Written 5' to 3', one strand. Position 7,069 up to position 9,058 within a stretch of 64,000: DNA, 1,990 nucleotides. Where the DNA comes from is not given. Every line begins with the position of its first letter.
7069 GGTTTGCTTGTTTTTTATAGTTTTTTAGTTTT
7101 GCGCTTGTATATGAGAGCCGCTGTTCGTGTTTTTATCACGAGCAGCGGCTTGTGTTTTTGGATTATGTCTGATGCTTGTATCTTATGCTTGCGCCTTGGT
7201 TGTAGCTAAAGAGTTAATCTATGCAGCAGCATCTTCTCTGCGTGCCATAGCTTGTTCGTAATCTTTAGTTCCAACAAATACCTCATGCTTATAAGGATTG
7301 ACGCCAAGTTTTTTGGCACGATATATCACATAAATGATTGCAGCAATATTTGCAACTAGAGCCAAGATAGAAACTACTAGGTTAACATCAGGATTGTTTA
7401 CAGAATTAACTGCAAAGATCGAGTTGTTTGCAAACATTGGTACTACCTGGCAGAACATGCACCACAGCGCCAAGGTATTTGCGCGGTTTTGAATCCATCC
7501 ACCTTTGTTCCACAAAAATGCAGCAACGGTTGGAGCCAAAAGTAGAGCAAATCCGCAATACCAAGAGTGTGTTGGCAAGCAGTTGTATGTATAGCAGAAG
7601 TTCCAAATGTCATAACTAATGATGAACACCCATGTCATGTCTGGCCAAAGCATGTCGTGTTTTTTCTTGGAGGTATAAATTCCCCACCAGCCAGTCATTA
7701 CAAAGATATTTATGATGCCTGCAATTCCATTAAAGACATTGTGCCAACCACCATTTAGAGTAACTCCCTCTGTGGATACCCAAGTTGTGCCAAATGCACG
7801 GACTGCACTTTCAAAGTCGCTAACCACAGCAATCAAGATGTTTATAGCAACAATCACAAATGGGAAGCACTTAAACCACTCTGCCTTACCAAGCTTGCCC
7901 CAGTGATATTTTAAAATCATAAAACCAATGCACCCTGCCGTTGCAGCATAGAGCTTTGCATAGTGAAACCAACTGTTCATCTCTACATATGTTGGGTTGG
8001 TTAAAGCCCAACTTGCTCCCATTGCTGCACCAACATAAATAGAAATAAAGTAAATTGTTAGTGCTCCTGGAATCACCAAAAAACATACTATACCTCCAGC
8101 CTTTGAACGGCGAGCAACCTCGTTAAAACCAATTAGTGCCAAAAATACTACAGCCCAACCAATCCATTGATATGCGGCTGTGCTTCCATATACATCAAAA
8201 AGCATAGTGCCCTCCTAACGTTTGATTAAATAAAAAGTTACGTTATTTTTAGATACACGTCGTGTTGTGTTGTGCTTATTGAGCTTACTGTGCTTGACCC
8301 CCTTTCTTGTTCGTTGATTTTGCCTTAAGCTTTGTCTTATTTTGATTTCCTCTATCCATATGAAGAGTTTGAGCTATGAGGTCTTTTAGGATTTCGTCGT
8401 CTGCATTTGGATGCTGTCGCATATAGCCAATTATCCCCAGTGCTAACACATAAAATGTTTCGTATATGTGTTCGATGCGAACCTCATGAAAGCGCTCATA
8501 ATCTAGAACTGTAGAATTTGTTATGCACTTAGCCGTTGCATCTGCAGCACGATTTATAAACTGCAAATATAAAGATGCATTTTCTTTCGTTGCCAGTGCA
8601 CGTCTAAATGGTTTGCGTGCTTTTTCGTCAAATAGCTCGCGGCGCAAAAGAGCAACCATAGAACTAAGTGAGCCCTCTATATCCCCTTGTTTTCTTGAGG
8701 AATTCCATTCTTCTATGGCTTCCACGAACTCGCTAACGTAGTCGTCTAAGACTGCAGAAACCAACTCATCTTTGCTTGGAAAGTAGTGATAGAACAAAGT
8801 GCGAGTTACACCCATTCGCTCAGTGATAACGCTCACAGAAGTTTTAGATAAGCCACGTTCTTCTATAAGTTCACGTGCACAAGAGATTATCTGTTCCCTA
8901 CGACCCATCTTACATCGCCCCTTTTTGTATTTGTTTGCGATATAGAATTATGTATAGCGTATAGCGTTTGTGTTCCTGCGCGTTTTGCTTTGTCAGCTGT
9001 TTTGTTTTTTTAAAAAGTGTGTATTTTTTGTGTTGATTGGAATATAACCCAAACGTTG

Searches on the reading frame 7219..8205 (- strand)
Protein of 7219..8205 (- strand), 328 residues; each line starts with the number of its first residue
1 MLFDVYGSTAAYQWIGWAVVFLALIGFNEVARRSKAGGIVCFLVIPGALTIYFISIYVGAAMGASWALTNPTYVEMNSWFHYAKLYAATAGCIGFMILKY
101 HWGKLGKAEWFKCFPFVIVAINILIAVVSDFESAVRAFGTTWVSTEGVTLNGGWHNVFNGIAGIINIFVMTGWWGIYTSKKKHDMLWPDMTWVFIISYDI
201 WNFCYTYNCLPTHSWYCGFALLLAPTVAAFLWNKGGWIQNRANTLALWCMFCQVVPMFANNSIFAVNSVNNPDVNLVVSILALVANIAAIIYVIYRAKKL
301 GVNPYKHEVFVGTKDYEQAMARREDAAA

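Call 79: search_protein_families(library=pfam, proteins=[window:7219-8205:-], max_evalue=0.001)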
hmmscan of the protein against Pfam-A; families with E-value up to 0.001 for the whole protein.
window:7219-8205:- (328 aa): 1 family
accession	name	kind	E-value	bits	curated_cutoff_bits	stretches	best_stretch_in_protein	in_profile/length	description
PF18948.5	DUF5692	-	1.2e-138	461.9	27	1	8-322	2-304/304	Family of unknown function (DUF5692)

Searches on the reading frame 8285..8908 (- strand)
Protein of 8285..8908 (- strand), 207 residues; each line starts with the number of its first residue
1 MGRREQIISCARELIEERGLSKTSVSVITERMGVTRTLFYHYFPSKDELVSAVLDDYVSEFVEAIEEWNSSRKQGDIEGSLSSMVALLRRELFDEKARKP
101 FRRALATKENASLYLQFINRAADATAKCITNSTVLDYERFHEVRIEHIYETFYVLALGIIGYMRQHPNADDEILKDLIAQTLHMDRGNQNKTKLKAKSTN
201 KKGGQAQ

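Call 79: search_protein_families(library=pfam, proteins=[window:8285-8908:-], max_evalue=0.001)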
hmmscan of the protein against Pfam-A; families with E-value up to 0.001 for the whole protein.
window:8285-8908:- (207 aa): 1 family
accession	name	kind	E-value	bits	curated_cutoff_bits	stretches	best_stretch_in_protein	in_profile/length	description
PF00440.29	TetR_N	-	2.5e-15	56.4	24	1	7-53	1-47/47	Bacterial regulatory proteins, tetR family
